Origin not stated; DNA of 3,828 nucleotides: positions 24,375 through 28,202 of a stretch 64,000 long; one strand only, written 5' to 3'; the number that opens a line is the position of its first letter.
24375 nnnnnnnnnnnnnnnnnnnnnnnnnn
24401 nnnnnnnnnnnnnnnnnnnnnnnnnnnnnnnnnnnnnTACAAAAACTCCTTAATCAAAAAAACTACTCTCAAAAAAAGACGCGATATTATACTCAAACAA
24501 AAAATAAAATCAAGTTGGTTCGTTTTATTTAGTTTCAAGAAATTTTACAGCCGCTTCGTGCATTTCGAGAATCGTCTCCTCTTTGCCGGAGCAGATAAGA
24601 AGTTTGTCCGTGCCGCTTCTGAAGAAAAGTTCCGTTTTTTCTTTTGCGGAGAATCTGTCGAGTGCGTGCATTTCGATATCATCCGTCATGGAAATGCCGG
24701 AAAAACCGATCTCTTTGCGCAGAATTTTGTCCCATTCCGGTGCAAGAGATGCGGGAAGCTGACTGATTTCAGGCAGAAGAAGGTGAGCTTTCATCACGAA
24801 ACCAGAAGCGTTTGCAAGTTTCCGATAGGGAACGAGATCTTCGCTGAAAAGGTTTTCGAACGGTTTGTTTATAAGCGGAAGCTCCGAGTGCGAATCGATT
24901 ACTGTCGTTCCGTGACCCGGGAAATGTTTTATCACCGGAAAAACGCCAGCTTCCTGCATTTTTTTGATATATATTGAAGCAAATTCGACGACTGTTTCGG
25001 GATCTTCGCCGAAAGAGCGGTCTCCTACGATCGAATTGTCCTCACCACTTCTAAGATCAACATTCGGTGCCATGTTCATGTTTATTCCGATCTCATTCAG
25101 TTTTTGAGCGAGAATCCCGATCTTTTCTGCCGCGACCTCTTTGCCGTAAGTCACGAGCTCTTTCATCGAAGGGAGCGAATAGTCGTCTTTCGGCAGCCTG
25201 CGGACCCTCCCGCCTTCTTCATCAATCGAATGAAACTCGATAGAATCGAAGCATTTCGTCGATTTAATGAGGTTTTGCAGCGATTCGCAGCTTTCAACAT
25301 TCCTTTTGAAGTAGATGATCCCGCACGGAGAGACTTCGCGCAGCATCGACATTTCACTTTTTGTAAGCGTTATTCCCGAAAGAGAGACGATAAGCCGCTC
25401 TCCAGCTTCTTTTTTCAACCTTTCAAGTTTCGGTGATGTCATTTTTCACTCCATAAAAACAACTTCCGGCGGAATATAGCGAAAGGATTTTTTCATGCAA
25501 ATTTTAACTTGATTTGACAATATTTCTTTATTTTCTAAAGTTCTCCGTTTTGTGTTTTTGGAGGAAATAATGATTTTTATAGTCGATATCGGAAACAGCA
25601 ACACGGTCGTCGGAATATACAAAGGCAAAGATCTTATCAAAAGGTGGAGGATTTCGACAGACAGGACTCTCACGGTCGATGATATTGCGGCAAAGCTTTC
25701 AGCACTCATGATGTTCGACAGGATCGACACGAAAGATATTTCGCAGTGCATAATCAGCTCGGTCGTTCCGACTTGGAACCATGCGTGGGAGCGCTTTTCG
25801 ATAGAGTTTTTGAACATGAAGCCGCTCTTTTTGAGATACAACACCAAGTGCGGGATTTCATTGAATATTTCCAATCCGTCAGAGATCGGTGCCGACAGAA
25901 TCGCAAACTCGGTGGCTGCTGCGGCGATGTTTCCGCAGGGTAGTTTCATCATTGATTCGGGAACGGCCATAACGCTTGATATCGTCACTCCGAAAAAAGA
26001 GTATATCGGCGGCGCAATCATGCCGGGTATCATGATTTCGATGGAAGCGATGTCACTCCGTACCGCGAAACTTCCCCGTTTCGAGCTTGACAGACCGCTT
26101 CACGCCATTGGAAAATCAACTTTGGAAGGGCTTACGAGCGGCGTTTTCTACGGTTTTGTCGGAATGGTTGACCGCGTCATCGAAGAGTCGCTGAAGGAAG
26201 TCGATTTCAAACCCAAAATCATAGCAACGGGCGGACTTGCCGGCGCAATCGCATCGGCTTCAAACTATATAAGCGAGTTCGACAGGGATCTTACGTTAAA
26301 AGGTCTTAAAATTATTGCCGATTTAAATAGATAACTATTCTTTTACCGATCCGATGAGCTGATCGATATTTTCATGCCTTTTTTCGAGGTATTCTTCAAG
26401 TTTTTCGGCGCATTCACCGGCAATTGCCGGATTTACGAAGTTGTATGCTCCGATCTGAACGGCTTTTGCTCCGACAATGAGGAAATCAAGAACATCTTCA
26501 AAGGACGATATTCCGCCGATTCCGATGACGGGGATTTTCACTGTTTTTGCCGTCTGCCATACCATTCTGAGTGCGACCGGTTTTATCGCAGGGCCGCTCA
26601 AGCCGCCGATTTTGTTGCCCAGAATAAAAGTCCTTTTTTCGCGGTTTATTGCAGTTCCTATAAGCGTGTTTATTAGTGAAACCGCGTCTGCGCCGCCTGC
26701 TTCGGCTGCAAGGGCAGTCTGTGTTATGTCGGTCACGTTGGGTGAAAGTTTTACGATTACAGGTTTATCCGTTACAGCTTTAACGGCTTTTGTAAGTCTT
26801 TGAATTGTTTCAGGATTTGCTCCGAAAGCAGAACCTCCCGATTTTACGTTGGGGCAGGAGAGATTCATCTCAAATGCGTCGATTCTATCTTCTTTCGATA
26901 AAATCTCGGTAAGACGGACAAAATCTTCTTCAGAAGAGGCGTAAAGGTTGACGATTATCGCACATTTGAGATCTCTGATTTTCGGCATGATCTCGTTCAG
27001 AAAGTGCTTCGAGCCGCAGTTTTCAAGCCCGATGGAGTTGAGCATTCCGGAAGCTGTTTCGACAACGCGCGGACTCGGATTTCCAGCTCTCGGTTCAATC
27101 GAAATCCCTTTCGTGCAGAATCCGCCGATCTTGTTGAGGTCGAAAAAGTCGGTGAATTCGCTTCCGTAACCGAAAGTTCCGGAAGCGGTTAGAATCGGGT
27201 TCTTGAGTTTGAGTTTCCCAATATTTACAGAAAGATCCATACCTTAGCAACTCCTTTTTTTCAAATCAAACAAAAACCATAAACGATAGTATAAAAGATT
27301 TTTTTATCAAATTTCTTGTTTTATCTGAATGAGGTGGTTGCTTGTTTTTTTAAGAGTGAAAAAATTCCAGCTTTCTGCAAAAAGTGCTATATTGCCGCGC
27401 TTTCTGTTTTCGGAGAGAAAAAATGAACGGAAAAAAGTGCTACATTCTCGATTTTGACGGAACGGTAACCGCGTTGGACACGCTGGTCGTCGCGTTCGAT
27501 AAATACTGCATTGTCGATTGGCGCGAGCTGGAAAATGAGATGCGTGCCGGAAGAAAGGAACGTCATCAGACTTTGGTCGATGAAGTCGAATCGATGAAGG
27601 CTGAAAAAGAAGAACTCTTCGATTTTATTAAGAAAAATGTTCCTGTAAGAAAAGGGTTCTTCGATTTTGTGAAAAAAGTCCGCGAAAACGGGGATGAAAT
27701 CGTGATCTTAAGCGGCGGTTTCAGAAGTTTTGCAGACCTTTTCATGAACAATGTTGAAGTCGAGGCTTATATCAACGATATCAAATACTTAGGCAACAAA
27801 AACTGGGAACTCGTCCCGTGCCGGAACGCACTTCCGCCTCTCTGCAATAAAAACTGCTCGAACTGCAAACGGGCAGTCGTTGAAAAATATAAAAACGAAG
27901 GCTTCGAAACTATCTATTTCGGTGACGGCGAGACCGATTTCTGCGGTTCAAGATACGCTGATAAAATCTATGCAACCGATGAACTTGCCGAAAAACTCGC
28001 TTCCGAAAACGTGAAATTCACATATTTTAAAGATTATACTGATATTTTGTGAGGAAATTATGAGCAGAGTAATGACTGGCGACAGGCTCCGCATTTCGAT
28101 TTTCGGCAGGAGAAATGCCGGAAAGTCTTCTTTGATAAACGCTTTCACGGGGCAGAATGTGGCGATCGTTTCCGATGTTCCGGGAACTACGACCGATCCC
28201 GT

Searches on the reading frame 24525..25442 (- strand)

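Call 20: search_protein_families(library=pfam, proteins=[window:24525-25442:-], max_evalue=0.00001)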
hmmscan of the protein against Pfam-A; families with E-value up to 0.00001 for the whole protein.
window:24525-25442:- (305 aa): 1 family
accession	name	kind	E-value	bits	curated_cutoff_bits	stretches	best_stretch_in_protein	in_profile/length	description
PF00933.27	Glyco_hydro_3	-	5.6e-53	180.9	27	1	26-299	16-296/316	Glycosyl hydrolase family 3 N terminal domain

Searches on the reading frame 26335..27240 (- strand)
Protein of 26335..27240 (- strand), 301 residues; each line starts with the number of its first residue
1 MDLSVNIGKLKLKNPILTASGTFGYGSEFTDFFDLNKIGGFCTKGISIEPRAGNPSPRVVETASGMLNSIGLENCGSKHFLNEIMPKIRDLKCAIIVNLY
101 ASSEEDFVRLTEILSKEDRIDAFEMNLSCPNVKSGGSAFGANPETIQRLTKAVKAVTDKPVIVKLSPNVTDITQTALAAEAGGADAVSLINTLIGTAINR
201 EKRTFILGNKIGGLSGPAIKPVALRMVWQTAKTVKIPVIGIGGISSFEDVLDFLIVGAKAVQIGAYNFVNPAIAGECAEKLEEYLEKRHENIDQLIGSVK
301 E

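Call 20: search_protein_families(library=pfam, proteins=[window:26335-27240:-], max_evalue=0.00001)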
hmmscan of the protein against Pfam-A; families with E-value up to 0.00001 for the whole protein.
window:26335-27240:- (301 aa): 3 families
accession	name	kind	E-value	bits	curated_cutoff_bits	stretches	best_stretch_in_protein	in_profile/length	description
PF01180.27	DHO_dh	-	6.6e-75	252.4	27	1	3-285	2-291/291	Dihydroorotate dehydrogenase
PF01207.24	Dus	-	1.3e-09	38.1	20.4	0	95-185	56-153/311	Dihydrouridine synthase (Dus)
PF03060.21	NMO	-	2.3e-06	27.7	28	0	206-265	162-223/331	Nitronate monooxygenase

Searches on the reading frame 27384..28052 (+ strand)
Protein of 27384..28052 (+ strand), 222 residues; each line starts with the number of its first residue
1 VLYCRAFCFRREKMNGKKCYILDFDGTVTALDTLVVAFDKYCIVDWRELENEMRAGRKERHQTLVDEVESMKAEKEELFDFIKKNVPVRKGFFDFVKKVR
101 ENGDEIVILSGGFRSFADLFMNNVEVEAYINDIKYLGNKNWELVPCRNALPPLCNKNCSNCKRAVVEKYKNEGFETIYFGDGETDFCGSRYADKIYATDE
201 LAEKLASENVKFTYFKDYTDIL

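Call 20: search_protein_families(library=pfam, proteins=[window:27384-28052:+], max_evalue=0.00001)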
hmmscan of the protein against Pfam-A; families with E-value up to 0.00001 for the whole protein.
window:27384-28052:+ (222 aa): 3 families
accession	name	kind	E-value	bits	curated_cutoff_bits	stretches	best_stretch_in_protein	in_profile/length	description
PF12710.13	HAD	-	4.3e-12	47.3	27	1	21-186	2-185/189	haloacid dehalogenase-like hydrolase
PF00702.32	Hydrolase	-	2.2e-09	38.4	26.4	1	18-185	2-183/191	haloacid dehalogenase-like hydrolase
PF06888.18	Put_Phosphatase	-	1.3e-07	31.8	27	1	21-190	4-186/234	Putative Phosphatase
